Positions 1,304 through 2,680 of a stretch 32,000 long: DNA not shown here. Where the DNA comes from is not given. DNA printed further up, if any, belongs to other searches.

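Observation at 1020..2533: Panacea (DUF4065) gene coupled to a coiled-coil + 4-TM protein: candidate PanAT-like toxin-antitoxin / abortive-infection module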

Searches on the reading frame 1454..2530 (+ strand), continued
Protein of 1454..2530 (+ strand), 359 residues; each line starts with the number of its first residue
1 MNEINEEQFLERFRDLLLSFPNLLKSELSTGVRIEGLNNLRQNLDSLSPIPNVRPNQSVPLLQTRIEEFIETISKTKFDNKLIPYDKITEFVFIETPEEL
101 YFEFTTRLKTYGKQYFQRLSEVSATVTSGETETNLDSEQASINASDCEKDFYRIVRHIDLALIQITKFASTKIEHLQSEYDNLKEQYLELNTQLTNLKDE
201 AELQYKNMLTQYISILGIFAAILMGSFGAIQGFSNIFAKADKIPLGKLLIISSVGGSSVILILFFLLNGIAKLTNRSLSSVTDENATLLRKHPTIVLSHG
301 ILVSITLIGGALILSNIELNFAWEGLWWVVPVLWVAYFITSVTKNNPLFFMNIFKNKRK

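Call 56: find_encoding_contigs(protein=P0018, flank=3000, max_places=2)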
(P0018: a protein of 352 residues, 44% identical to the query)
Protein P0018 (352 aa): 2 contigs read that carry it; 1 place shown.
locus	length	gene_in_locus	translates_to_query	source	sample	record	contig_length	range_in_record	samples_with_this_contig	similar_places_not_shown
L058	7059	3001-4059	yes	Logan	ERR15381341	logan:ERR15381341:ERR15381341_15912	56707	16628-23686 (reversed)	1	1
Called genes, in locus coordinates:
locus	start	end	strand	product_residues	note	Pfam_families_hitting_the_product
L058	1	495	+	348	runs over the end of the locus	PF00581:Rhodanese, PF26341:AAA_SelU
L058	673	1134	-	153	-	PF06738:ThrE, PF12821:ThrE_2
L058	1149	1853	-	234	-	PF06738:ThrE, PF12821:ThrE_2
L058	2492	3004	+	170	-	-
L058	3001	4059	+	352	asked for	-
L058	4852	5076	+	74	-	-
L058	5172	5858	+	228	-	PF26635:DUF8208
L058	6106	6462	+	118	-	PF26635:DUF8208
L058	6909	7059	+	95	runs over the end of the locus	-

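Call 69: search_solved_structures(query=A5, max_evalue=0.1)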
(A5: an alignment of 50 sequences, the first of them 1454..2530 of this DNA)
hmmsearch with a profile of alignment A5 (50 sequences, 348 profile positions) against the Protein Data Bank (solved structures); distinct sequences matched with E-value up to 0.1: 1.
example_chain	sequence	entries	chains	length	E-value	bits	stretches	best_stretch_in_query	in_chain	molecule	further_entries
7uhb_K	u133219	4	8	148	0.098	15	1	121-190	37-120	Multivalent miniprotein inhibitor AHB2-2GS-SB175 | Pan-variant miniprotein TRI2-2 | TRI2-2 minibinder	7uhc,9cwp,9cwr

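Call 73: search_protein_families(library=pfam, proteins=[L006:5267-6025:-, L007:5097-5837:-, L008:5243-5989:-, L009:4987-5784:-, L011:5011-5496:-, L013:5279-6658:-, L014:4975-5469:-, L017:5073-5429:-, L019:5065-5769:-, L020:5382-6440:-], max_evalue=0.001)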
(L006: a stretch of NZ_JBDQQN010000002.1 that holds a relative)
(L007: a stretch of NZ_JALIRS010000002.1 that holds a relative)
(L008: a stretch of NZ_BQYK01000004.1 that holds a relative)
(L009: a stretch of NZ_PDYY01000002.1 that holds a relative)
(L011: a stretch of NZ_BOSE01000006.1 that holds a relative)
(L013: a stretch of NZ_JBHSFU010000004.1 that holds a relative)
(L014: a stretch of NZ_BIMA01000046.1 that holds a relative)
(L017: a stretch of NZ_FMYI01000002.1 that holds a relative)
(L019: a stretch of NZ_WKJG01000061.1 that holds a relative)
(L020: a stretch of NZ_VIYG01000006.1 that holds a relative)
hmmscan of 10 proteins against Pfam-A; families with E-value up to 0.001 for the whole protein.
L006:5267-6025:- (253 aa): 1 family
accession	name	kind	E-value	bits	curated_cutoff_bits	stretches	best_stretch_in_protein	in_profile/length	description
PF01520.23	Amidase_3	-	1e-20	75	27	1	2-167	1-171/174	N-acetylmuramoyl-L-alanine amidase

L007:5097-5837:- (247 aa): 1 family
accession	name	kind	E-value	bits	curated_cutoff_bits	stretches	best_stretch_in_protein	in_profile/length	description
PF01520.23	Amidase_3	-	4.2e-15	56.6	27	1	11-171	5-170/174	N-acetylmuramoyl-L-alanine amidase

L008:5243-5989:- (249 aa): 1 family
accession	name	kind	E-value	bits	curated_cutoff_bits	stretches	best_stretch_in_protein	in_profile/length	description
PF01510.30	Amidase_2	-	1.3e-15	58.3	26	1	29-163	4-131/131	N-acetylmuramoyl-L-alanine amidase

L009:4987-5784:- (266 aa): 1 family
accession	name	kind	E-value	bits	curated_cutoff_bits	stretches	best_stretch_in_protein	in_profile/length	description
PF01520.23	Amidase_3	-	9.7e-48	162.9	27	1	6-172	1-172/174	N-acetylmuramoyl-L-alanine amidase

L011:5011-5496:- (162 aa): 0 families

L013:5279-6658:- (460 aa): 2 families
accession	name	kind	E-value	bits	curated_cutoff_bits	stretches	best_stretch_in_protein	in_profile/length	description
PF00208.27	ELFV_dehydrog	-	7.4e-93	311.1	23.4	1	215-458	1-241/241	Glutamate/Leucine/Phenylalanine/Valine dehydrogenase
PF02812.23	ELFV_dehydrog_N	-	2.4e-53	179.7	25.3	1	69-196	1-128/129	Glu/Leu/Phe/Val dehydrogenase, dimerisation domain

L014:4975-5469:- (165 aa): 0 families

L017:5073-5429:- (119 aa): 1 family
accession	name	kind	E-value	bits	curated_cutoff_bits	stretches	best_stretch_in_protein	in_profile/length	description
PF00239.26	Resolvase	-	3.2e-22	79.6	23.3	1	1-86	55-142/145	Resolvase, N terminal domain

L019:5065-5769:- (235 aa): 2 families
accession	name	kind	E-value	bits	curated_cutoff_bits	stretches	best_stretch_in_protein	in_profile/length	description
PF01510.30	Amidase_2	-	4.7e-20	72.7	26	1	21-164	4-130/131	N-acetylmuramoyl-L-alanine amidase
PF05036.18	SPOR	-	3.3e-07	31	21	1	193-232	35-75/76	SPOR domain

L020:5382-6440:- (353 aa): 1 family
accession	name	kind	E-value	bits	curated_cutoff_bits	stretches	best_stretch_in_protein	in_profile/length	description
PF00145.23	DNA_methylase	-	1.7e-36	126.7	22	1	6-349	3-322/324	C-5 cytosine-specific DNA methylase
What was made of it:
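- Some family members are not next to lysis genes (L013, L017, L020, L058; calls 56, 73).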

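Call 74: predict_structure(alignment_id=A5)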
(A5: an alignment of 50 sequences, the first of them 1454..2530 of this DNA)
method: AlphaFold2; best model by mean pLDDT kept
length: 359 residues; sequences in the alignment: 50
mean_pLDDT: 85.8   pTM: 0.53
mean pLDDT of the five models: 85.8, 84.7, 83.2, 83.2, 82.3
residues with pLDDT >= 90: 208; 70-90: 98; 50-70: 43; < 50: 10
segments of 3 or more residues with pLDDT < 50: 51-56
pLDDT, mean of each block of 10 residues (from residue 1): 84 95 85 53 55 54 92 90 93 94 94 93 78 56 83 95 93 94 96 96 93 88 87 89 92 91 87 86 90 94 95 73 78 95 89 84
secondary structure, 60 per line:
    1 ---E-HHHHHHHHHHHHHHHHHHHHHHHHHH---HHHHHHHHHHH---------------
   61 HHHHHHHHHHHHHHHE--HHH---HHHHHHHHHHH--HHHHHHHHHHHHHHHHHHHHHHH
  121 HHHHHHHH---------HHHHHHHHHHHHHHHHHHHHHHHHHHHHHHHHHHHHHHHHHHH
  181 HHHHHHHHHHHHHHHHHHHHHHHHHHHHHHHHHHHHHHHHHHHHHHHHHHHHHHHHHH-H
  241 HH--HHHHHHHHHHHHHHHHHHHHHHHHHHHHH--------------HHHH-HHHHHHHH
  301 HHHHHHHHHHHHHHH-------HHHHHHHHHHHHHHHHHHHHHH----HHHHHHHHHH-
elements in order: H6-31 H35-45 H61-75 H85-95 H98-128 H138-238 H245-273 H288-291 H293-315 H323-344 H349-358
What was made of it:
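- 1454..2533 (+): panT: T4-cluster membrane toxin, 359 aa, made of an N-terminal helical domain, a coiled coil and 4 membrane helices. AlphaFold2 mean pLDDT is 85.8 (call 74).
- Checked: One 100-residue helix (138-238) runs from the coiled coil straight into the first membrane helix (call 74).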

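Call 78: fold_search(model_id=the predicted structure, library=pdb)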
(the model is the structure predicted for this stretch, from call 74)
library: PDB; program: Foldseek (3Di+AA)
matches with E <= 10: 156; with E <= 0.001: 0
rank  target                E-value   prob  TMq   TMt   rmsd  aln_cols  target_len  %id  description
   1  7ux1_A                1.3e-01  0.38  0.17  0.10  36.5       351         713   12  EcMscK in an Open Conformation (released 2022-11-23)
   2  7uw5_A                1.5e-01  0.44  0.19  0.10  41.5       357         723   14  EcMscK G924S mutant in a closed conformation (released 2022-11-23)
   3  9hdd_A                8.7e-01  0.13  0.16  0.15  47.1       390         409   12  Sla2 C-terminal region (Residues 560-968) (REND and THATCH domains) (released 2025-05-21)
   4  7y5g_A                1.3e+00  0.21  0.15  0.17  12.6       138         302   13  Cryo-EM structure of a eukaryotic ZnT8 in the presence of zinc (released 2022-12-14)
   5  5msj_a                1.6e+00  0.16  0.15  0.22  15.5       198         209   17  Mouse PA28alpha (released 2017-09-13)
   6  8i7r_A1               1.7e+00  0.35  0.32  0.35  33.6       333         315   12  In situ structure of axonemal doublet microtubules in mouse sperm with 48-nm repeat (released 2023-10-11)
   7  7rro_A1               1.7e+00  0.33  0.31  0.29  24.1       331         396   13  Structure of the 48-nm repeat doublet microtubule from bovine tracheal cilia (released 2021-10-27)
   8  5msj_F                1.8e+00  0.15  0.15  0.23  15.2       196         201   16  Mouse PA28alpha (released 2017-09-13)
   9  9fqr_E4               1.9e+00  0.30  0.30  0.28  32.5       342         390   12  96-nm repeat of axonemal doublet microtubules from bovine sperm (released 2025-03-26)
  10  5mx5_A                1.9e+00  0.12  0.14  0.20  15.4       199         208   18  Mouse PA28alpha-beta (released 2017-09-13)
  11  5mx5_G                2.1e+00  0.14  0.15  0.22  15.2       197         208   16  Mouse PA28alpha-beta (released 2017-09-13)
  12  7ung_D2               2.3e+00  0.25  0.29  0.27  25.4       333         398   12  48-nm repeat of the human respiratory doublet microtubule (released 2022-10-05)
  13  4l8i_A                2.3e+00  0.23  0.14  0.33   8.5       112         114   13  Crystal structure of RSV epitope scaffold FFL_005 (released 2014-02-12)
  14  8otz_Cn               2.5e+00  0.25  0.32  0.30  33.0       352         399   13  48-nm repeat of the native axonemal doublet microtubule from bovine sperm (released 2023-11-22)
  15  7yqd_A                2.5e+00  0.08  0.12  0.20  13.8       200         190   14  EM structure of human PA28gamma (wild-type) (released 2022-09-21)
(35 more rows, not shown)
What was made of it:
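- Tried and rejected: Foldseek of the PanT model against PDB had a best hit of E=0.13 (MscK, TM-score 0.17), which I rejected (call 78).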

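Call 79: fold_search(model_id=the predicted structure, library=viral)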
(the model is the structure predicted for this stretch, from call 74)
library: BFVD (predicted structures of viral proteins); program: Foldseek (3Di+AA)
matches with E <= 10: 143; with E <= 0.001: 2
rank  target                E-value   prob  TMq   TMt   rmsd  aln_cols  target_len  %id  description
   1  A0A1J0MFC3            3.8e-07  1.00  0.33  0.44  14.7       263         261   29  Uncharacterized protein [Staphylococcus phage SpT152]
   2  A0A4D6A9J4            6.2e-07  1.00  0.37  0.46  10.7       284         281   19  (no name in the UniProt tables at hand)
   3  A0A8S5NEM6            1.8e-03  1.00  0.30  0.50  12.1       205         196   23  Uncharacterized protein [Caudovirales sp. ctUJJ3]
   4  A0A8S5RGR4            1.6e-01  0.23  0.16  0.08  38.8       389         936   11  Chromosome segregation ATPase (Fragment) [virus sp. ctiha2]
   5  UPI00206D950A         9.7e-01  0.15  0.13  0.24  23.9       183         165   12  (no name look-up for this kind of identifier)
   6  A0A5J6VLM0            1.1e+00  0.08  0.15  0.09  33.1       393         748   14  Uncharacterized protein [Megaviridae environmental sample]
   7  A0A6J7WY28            1.1e+00  0.10  0.16  0.08  54.1       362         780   14  Uncharacterized protein [uncultured Caudovirales phage]
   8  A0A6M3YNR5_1          1.2e+00  0.08  0.12  0.05  44.9       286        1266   14  Genome polyprotein [Picornavirales sp.]
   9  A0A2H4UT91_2          1.7e+00  0.08  0.18  0.09  62.9       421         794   13  DNA repair exonuclease MRE11/SbcCD-like protein [Bodo saltans virus]
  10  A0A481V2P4            1.7e+00  0.35  0.23  0.25  16.9       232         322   12  (no name in the UniProt tables at hand)
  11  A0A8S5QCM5            1.8e+00  0.13  0.18  0.08  33.7       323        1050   10  Minor tail protein (Fragment) [Myoviridae sp. ctw4b6]
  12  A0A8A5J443            1.9e+00  0.06  0.09  0.17  20.2       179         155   16  (no name in the UniProt tables at hand)
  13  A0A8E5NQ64            2.1e+00  0.13  0.15  0.06  20.5       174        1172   11  (no name in the UniProt tables at hand)
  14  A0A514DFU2            2.1e+00  0.07  0.12  0.14  37.6       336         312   10  (no name in the UniProt tables at hand)
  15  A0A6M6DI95            2.2e+00  0.14  0.22  0.21  39.6       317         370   10  (no name in the UniProt tables at hand)
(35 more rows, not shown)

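Call 88: find_encoding_contigs(protein=P0029, flank=2500, max_places=1)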
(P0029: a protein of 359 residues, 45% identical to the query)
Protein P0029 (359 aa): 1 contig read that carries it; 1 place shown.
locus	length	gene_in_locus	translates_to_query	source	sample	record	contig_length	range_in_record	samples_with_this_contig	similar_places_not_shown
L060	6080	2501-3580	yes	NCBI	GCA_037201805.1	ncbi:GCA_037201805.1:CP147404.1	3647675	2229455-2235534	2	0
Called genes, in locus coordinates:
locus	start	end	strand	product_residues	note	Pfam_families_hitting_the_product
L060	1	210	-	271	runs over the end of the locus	PF10668:Phage_terminase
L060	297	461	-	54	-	-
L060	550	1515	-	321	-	PF28123:DUF8370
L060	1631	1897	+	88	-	PF26372:DUF8096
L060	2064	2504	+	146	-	PF13274:SocA_Panacea (weak)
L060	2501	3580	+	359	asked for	-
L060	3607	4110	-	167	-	PF08281:Sigma70_r4_2, PF04545:Sigma70_r4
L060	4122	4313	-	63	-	-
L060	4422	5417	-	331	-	-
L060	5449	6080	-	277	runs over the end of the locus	PF26348:SRA_ScoMcrA, PF01844:HNH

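Call 89: find_encoding_contigs(protein=P0030, flank=2500, max_places=1)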
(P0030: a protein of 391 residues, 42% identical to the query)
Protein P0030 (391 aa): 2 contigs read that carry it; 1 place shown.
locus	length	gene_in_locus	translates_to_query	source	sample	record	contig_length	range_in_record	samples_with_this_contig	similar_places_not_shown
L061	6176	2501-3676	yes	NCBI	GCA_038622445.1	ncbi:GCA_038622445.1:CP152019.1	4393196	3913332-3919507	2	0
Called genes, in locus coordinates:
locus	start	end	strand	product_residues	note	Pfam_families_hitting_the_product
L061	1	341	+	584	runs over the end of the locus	PF02310:B12-binding, PF04055:Radical_SAM, PF13311:DUF4080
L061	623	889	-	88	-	PF08863:YolD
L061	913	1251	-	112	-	PF08863:YolD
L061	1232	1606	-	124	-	PF26325:YhjD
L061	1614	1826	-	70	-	-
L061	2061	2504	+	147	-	PF13274:SocA_Panacea (weak)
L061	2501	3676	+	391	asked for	-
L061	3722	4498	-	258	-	PF01520:Amidase_3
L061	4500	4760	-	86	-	PF04688:Holin_SPP1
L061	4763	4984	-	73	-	-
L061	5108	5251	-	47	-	PF09693:Phage_XkdX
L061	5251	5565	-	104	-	-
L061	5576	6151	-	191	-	-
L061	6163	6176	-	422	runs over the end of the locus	-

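Call 90: find_encoding_contigs(protein=P0035, flank=2500, max_places=1)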
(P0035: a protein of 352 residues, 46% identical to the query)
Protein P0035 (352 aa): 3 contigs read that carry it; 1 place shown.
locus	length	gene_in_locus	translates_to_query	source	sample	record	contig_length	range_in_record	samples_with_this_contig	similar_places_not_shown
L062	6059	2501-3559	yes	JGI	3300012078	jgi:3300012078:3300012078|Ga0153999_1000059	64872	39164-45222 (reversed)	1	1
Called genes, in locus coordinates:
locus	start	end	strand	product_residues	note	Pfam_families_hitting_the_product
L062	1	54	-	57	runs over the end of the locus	-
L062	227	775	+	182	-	-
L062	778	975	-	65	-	-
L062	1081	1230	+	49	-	-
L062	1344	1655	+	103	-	PF26325:YhjD (weak)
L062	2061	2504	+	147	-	PF13274:SocA_Panacea (weak)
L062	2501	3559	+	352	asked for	-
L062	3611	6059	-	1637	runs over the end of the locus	PF10145:PhageMin_Tail, PF01551:Peptidase_M23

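Call 91: find_encoding_contigs(protein=P0037, flank=2500, max_places=1)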
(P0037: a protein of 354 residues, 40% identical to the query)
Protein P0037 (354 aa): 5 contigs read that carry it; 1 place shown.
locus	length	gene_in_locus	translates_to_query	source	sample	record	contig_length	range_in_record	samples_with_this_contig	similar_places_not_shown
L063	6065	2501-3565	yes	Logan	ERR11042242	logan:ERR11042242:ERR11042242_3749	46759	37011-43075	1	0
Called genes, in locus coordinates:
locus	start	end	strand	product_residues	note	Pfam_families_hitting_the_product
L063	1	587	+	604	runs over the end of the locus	PF00239:Resolvase, PF07508:Recombinase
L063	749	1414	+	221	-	-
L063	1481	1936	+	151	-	PF11611:DUF4352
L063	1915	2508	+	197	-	PF13274:SocA_Panacea (weak)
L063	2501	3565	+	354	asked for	-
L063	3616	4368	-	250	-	PF01510:Amidase_2, PF19087:DUF5776 (weak)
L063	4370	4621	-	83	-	PF04688:Holin_SPP1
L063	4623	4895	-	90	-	PF10779:XhlA (weak)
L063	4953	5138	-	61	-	-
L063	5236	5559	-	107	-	-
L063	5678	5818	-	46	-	-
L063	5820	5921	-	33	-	-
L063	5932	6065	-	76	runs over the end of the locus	-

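Call 93: search_protein_representatives(alignment_id=A5)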
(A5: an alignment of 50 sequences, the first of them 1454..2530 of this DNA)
Query: 50 sequences, 348 profile positions. Proteins with E-value up to 0.001 (for the whole library): 2011; up to 1e-10: 860; up to 1e-30: 131. The best 150 are listed.
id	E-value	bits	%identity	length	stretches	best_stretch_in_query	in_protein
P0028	5.0e-131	453.4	-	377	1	1-340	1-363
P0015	2.4e-127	441.3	-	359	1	1-343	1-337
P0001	3.8e-118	411.0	-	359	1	1-341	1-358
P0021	8.9e-116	403.2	-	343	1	8-336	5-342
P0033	6.8e-115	400.3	-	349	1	1-335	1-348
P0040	5.3e-114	397.4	-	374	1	1-343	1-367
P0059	1.0e-105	370.1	-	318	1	29-339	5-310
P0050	1.1e-104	366.7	-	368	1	2-337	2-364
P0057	9.7e-101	353.8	-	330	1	30-345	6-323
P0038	2.3e-99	349.3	-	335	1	6-337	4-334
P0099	6.4e-99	347.8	-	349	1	6-339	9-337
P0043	7.4e-98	344.3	-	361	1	1-342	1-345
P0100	5.8e-97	341.4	-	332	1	2-335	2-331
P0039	6.3e-94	331.4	-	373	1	17-337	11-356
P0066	6.0e-93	328.2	-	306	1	29-327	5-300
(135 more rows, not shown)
